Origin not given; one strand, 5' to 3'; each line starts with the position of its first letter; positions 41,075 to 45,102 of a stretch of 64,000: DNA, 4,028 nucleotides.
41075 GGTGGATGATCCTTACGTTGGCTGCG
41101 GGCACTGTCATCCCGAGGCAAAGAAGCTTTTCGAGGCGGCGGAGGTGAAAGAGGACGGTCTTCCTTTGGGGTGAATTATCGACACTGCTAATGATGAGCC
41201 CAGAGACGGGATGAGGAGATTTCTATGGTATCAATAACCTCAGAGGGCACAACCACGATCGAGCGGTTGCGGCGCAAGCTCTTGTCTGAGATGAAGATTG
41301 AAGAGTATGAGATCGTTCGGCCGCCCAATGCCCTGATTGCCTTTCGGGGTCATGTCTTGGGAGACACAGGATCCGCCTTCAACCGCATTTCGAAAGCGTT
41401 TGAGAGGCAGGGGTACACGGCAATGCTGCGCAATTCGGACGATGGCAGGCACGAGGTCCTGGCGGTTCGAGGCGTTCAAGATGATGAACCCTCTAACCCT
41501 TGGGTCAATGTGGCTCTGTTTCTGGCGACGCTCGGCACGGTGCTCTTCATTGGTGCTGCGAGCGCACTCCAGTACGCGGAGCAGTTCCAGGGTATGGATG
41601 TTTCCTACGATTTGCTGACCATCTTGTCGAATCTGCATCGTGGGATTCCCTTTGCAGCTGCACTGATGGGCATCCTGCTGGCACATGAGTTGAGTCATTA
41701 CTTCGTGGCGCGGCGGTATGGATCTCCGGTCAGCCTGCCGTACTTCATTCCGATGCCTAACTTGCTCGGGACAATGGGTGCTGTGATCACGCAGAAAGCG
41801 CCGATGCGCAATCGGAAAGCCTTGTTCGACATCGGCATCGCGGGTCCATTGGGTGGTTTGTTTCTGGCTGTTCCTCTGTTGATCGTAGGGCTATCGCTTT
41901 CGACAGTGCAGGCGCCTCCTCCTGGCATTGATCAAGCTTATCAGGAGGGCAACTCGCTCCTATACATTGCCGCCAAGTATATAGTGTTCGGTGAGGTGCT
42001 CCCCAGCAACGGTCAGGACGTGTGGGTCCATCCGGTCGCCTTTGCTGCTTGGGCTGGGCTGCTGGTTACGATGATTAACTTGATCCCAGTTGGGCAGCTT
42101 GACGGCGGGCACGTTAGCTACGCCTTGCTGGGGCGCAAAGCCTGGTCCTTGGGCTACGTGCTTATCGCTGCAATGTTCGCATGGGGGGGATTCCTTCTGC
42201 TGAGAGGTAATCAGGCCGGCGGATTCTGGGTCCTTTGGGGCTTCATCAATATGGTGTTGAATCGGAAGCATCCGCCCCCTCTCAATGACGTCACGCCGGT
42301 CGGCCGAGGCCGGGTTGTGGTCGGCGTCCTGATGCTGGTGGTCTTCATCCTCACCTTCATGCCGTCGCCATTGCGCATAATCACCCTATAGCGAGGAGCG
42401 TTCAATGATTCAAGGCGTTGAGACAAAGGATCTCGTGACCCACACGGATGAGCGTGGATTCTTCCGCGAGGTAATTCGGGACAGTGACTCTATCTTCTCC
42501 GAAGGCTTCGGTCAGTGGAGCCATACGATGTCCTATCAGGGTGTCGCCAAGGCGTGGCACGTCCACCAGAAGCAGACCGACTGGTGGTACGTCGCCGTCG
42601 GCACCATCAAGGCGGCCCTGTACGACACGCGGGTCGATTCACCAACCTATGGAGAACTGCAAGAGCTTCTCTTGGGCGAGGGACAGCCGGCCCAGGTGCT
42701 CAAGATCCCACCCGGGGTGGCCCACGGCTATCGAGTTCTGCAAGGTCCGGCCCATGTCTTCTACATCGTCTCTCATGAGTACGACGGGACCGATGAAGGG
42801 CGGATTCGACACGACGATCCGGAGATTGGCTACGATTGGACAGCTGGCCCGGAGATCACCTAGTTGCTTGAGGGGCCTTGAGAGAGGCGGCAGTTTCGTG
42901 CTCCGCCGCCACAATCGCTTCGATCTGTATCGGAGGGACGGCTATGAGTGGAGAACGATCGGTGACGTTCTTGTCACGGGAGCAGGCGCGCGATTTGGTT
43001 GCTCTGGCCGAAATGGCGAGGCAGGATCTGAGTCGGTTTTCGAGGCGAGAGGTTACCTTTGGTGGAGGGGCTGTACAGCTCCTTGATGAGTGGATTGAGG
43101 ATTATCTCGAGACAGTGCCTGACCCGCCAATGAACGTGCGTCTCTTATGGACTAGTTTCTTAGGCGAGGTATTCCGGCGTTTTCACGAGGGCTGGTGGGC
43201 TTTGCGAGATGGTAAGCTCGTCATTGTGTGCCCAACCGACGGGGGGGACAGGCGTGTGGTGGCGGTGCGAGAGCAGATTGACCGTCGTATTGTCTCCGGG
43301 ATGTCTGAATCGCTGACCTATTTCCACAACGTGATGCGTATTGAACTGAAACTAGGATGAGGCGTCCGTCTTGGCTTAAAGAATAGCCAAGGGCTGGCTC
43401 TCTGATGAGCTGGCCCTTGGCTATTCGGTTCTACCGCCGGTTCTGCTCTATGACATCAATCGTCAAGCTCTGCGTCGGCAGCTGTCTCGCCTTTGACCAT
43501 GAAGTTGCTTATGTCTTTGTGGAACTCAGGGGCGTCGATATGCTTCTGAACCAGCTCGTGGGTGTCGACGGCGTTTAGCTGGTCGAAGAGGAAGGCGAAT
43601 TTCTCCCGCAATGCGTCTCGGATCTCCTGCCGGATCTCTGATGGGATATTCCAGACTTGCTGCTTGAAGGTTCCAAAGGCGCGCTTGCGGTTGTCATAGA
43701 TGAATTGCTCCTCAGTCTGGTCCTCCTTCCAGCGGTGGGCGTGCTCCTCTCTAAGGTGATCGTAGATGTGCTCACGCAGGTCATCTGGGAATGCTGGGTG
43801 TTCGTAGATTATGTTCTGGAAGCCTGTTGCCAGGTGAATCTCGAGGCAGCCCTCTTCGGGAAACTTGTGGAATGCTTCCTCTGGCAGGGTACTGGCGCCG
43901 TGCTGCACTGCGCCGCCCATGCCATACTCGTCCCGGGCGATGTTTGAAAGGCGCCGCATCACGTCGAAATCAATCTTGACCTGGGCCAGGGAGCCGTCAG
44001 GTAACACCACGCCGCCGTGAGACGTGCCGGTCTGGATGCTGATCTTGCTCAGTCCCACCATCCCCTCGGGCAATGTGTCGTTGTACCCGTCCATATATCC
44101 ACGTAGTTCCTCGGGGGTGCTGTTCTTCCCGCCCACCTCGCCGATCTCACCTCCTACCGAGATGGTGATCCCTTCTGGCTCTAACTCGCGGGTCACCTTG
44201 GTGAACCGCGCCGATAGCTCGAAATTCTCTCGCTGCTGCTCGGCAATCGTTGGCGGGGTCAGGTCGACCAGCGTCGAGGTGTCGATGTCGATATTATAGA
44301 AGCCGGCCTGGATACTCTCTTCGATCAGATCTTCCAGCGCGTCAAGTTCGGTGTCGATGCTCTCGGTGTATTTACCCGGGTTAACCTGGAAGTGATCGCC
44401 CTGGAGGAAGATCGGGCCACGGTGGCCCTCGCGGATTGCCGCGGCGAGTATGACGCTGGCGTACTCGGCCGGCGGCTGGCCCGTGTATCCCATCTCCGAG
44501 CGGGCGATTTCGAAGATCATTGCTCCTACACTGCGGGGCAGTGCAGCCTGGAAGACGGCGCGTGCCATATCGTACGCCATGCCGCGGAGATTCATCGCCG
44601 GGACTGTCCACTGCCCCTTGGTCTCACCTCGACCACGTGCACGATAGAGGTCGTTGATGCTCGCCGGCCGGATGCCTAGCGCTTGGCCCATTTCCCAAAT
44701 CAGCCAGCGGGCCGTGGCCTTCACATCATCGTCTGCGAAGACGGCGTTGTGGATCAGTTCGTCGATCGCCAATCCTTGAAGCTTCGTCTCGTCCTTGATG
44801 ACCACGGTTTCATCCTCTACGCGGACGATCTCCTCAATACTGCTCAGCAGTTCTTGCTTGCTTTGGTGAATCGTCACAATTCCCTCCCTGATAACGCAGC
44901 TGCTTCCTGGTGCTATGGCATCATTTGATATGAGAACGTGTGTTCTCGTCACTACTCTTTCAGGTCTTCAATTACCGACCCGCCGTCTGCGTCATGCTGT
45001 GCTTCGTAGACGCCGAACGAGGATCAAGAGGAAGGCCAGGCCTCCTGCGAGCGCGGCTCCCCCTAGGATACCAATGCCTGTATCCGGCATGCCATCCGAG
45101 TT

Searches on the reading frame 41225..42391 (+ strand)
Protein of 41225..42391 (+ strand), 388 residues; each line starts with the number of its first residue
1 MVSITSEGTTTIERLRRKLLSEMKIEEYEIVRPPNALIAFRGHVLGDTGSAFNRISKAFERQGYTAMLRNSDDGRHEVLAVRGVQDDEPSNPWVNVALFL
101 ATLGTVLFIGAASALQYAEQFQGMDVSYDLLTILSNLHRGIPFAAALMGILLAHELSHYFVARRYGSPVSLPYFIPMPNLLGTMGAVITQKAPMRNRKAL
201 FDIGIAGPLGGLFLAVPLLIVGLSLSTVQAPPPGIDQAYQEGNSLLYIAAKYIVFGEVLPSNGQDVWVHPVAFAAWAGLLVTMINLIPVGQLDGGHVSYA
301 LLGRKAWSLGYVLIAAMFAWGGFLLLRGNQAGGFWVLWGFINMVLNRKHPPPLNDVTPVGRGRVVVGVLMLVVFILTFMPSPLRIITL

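Call 58: search_protein_families(library=pfam, proteins=[window:41225-42391:+], max_evalue=0.001)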
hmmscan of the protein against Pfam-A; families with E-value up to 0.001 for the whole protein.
window:41225-42391:+ (388 aa): 1 family
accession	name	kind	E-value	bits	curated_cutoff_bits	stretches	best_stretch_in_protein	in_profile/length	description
PF02163.28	Peptidase_M50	-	6.5e-20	71.9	27.2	1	143-303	2-195/221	Peptidase family M50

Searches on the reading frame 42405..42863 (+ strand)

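Call 59: search_protein_families(library=pfam, proteins=[window:42405-42863:+], max_evalue=0.001)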
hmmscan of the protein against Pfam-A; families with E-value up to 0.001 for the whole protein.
window:42405-42863:+ (152 aa): 2 families
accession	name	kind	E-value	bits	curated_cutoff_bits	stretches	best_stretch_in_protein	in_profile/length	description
PF00908.23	dTDP_sugar_isom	-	8.4e-26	91.1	27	1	2-148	4-153/168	dTDP-4-dehydrorhamnose 3,5-epimerase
PF14667.12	Polysacc_synt_C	-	1.8e-05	25.3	28.7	1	13-107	1-83/111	Polysaccharide biosynthesis C-terminal domain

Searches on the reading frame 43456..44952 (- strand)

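Call 59: search_protein_families(library=pfam, proteins=[window:43456-44952:-], max_evalue=0.001)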
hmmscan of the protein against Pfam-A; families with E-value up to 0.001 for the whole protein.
window:43456-44952:- (498 aa): 2 families
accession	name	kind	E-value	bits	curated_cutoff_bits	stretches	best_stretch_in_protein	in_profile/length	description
PF01116.26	F_bP_aldolase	-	2.4e-13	50.7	25.5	1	112-386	12-241/277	Fructose-bisphosphate aldolase class-II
PF08013.17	GatZ_KbaZ-like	-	3.9e-07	29.5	26.7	1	155-282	55-184/420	D-tagatose-1,6-bisphosphate aldolase subunit GatZ/KbaZ-like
